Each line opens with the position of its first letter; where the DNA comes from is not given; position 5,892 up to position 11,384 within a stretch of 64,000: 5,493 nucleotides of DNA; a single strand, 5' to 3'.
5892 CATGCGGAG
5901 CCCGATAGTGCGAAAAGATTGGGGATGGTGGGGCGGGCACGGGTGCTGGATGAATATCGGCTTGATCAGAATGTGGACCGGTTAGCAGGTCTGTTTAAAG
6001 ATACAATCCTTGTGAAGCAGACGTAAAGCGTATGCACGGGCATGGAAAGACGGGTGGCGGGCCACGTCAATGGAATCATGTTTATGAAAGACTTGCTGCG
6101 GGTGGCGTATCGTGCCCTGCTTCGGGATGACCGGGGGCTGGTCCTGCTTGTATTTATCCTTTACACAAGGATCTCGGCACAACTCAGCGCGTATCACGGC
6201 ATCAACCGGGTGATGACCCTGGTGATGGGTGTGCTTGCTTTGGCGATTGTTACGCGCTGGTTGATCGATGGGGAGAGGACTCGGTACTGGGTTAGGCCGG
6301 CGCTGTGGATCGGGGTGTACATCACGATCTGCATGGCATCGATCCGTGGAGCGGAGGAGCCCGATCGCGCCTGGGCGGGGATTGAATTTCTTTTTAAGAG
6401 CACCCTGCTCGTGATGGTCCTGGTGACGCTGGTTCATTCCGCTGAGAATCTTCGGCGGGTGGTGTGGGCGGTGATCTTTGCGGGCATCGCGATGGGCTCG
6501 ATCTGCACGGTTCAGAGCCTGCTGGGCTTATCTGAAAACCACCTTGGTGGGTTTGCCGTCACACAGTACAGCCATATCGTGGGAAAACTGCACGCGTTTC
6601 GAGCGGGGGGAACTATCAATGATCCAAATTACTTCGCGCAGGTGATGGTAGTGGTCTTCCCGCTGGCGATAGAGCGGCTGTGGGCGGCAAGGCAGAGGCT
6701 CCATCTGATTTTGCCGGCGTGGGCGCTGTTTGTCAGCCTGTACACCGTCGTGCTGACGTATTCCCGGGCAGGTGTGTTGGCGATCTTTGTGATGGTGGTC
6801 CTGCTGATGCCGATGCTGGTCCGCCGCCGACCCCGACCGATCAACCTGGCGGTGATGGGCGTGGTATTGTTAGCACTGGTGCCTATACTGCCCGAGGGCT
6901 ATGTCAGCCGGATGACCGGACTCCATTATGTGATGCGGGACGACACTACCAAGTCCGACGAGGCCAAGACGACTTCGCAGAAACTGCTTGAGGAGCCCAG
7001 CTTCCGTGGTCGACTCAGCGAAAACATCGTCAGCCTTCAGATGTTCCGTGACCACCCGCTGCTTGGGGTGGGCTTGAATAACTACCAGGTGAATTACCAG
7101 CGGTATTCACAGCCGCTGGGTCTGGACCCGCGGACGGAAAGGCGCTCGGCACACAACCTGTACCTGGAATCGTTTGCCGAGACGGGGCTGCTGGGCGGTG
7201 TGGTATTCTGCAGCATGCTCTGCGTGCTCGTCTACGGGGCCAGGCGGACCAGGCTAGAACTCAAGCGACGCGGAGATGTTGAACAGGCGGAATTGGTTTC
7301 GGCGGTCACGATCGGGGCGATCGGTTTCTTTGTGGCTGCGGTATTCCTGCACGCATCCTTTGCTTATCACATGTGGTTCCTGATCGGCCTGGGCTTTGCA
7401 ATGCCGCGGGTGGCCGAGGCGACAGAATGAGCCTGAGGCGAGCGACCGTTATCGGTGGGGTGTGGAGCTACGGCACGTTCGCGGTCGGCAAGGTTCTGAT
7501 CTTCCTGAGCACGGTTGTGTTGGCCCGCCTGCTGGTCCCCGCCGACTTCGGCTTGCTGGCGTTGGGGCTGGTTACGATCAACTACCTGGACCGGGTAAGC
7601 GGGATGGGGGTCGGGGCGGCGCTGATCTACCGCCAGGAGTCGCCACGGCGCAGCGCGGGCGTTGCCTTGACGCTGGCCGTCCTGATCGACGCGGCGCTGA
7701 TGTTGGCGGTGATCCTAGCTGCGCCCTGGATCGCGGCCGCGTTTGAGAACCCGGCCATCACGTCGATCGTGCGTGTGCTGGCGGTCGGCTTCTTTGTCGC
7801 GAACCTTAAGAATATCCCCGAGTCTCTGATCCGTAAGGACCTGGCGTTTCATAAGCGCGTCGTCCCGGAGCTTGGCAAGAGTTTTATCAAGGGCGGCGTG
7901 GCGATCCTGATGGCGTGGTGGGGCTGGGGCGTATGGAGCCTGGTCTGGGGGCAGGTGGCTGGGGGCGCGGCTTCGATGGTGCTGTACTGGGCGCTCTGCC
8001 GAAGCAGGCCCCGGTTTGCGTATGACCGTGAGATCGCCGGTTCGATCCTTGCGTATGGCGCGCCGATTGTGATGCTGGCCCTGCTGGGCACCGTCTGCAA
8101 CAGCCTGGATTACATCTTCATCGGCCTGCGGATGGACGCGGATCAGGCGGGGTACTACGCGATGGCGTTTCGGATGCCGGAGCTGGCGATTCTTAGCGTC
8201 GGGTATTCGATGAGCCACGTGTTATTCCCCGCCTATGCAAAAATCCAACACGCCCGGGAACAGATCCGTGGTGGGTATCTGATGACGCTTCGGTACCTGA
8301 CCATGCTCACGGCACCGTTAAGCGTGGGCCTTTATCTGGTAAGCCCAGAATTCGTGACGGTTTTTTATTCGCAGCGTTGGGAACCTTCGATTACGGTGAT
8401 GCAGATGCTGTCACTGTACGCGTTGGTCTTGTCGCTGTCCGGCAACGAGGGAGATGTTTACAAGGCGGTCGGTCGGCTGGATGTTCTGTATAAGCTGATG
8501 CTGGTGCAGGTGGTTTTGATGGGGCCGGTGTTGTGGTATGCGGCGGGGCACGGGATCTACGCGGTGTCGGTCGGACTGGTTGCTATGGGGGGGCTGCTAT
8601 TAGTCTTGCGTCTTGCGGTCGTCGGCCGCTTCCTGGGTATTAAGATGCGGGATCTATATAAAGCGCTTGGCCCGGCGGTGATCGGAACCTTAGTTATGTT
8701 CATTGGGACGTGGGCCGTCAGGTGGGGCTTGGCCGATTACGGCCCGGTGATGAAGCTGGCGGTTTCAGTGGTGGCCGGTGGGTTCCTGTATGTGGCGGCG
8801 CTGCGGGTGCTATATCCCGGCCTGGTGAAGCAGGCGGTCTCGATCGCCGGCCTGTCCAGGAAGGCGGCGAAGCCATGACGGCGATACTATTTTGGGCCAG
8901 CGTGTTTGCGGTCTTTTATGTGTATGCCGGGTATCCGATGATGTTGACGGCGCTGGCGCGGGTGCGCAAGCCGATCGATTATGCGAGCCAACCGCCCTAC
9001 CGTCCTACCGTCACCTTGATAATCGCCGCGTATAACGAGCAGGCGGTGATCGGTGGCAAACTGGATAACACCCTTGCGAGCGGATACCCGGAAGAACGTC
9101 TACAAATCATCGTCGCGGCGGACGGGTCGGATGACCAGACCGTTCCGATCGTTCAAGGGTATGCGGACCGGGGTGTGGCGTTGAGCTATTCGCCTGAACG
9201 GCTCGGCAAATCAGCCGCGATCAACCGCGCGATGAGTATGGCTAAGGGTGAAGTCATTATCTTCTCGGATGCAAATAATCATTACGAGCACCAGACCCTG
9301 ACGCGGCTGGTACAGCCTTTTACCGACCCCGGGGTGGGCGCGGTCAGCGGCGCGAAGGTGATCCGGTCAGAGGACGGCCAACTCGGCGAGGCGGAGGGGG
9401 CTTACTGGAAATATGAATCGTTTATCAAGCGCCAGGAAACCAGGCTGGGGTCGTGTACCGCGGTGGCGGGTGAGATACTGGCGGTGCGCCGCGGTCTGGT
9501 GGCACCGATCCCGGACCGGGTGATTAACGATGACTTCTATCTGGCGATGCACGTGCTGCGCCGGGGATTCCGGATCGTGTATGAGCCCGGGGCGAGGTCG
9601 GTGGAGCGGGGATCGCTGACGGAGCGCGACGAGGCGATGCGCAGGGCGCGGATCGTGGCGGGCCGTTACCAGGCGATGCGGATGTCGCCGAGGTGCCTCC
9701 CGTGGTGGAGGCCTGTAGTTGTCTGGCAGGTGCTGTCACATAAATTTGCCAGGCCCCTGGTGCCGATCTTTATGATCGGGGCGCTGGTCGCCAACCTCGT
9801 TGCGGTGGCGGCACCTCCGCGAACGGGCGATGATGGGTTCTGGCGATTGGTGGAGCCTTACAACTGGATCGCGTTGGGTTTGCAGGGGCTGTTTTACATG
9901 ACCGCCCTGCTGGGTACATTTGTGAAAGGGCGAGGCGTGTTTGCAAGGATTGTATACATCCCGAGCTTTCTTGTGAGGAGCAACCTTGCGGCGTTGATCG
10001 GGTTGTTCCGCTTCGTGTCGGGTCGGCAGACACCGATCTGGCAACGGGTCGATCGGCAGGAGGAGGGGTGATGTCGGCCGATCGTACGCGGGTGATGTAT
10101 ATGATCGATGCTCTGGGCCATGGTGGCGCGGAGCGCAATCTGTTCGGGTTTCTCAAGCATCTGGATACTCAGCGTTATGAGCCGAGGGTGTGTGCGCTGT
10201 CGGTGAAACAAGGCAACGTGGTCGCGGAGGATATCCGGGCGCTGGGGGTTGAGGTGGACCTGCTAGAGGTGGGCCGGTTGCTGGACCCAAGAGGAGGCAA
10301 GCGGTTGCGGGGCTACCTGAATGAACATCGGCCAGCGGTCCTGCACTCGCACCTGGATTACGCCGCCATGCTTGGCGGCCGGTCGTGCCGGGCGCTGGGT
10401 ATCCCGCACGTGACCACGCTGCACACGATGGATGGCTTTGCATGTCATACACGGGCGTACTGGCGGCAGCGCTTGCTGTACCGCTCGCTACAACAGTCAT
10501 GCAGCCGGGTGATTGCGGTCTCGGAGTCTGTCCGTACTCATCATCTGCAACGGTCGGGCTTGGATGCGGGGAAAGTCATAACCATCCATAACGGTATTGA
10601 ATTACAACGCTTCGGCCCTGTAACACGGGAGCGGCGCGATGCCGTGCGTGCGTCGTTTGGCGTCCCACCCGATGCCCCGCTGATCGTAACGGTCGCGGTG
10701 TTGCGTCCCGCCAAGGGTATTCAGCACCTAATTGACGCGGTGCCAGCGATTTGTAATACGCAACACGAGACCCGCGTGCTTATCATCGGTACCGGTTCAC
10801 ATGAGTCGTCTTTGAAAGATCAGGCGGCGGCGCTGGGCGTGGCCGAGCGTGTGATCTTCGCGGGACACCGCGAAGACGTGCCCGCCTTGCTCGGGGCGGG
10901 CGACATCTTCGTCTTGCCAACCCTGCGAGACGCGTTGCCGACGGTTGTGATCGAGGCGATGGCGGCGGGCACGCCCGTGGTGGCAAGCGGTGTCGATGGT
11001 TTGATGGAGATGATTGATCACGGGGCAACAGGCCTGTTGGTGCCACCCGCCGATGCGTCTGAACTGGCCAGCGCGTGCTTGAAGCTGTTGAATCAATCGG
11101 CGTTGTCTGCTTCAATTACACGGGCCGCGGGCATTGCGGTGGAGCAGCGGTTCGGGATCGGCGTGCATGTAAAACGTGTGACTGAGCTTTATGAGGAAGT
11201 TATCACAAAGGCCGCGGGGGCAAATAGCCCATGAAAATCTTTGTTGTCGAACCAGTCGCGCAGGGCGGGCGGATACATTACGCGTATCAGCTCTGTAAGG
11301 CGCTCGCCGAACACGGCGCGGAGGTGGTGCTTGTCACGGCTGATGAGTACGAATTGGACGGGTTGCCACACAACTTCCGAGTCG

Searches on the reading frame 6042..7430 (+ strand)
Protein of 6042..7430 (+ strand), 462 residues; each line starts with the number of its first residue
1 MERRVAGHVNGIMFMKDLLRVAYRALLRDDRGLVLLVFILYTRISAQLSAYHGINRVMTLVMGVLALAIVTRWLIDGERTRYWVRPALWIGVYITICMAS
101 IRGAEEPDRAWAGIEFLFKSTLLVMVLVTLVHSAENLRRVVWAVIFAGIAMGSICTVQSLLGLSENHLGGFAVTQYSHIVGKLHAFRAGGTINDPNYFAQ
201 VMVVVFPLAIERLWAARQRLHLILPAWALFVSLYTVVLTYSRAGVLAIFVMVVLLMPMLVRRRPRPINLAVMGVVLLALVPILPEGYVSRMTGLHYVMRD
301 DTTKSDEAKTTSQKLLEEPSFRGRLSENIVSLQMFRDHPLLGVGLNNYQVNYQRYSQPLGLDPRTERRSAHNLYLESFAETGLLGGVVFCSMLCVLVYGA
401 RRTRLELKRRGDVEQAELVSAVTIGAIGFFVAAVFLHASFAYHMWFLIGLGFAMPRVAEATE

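Call 54: search_protein_families(library=pfam, proteins=[window:6042-7430:+], max_evalue=0.0001)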
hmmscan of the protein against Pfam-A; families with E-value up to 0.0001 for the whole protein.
window:6042-7430:+ (462 aa): 1 family
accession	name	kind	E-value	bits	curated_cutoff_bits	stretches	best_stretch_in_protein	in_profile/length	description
PF04932.20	Wzy_C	-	1.1e-25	90.6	31.7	1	228-390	2-149/149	O-Antigen ligase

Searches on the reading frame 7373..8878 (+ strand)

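Call 54: search_protein_families(library=pfam, proteins=[window:7373-8878:+], max_evalue=0.0001)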
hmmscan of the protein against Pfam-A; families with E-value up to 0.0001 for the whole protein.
window:7373-8878:+ (501 aa): 2 families
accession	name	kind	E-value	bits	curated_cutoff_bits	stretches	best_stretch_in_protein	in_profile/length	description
PF13440.11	Polysacc_synt_3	-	1.1e-67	228.9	23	1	49-340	1-292/293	Polysaccharide biosynthesis protein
PF01943.22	Polysacc_synt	-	3.1e-24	86.3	28.2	1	38-292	14-274/274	Polysaccharide biosynthesis protein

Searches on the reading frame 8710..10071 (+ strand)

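Call 54: search_protein_families(library=pfam, proteins=[window:8710-10071:+], max_evalue=0.0001)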
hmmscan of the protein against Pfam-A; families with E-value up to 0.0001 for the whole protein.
window:8710-10071:+ (453 aa): 4 families
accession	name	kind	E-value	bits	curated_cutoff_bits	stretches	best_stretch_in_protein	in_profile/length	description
PF00535.33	Glycos_transf_2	-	4.6e-23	82.4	23.3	1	103-261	2-161/168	Glycosyl transferase family 2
PF13641.12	Glyco_tranf_2_3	-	3e-20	73.7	27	1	99-296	1-208/230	Glycosyltransferase like family 2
PF13506.12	Glyco_transf_21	-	1.1e-10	41.7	21.7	1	167-311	18-167/174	Glycosyl transferase family 21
PF13632.12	Glyco_trans_2_3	-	3.4e-10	40.5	27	1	183-360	2-187/198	Glycosyl transferase family group 2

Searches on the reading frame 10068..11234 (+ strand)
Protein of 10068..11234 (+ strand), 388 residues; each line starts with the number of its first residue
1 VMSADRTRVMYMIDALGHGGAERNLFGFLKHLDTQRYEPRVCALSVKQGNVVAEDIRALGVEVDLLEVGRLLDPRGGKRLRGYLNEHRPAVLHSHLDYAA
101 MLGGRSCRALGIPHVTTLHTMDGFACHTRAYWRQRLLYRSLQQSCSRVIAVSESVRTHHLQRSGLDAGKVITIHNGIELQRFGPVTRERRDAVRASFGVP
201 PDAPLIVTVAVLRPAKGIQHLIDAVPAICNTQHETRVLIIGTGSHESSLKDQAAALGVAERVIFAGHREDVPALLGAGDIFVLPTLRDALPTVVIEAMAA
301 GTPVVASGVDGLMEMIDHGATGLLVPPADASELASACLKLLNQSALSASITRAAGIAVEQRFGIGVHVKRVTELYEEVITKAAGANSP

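Call 28: search_protein_families(library=pfam, proteins=[window:10068-11234:+], max_evalue=0.01)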
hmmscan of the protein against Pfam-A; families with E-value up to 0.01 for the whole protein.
window:10068-11234:+ (388 aa): 6 families
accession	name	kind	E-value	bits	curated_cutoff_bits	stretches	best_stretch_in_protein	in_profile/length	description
PF00534.26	Glycos_transf_1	-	8.2e-39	133.3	26.4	1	191-354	3-169/172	Glycosyl transferases group 1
PF13692.12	Glyco_trans_1_4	-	1.7e-38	132.6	27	1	204-342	2-141/142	Glycosyl transferases group 1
PF13439.12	Glyco_transf_4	-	1.2e-26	94.2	28.5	1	19-181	2-170/170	Glycosyltransferase Family 4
PF13579.12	Glyco_trans_4_4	-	4.8e-16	59.9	29.7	1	19-176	1-158/158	Glycosyl transferase 4-like domain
PF20706.3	GT4-conflict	-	1.6e-06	27.8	26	1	206-319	200-323/385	Family 4 Glycosyltransferase in conflict systems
PF13524.12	Glyco_trans_1_2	-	0.0048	17.3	25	1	269-355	36-126/144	Glycosyl transferase-like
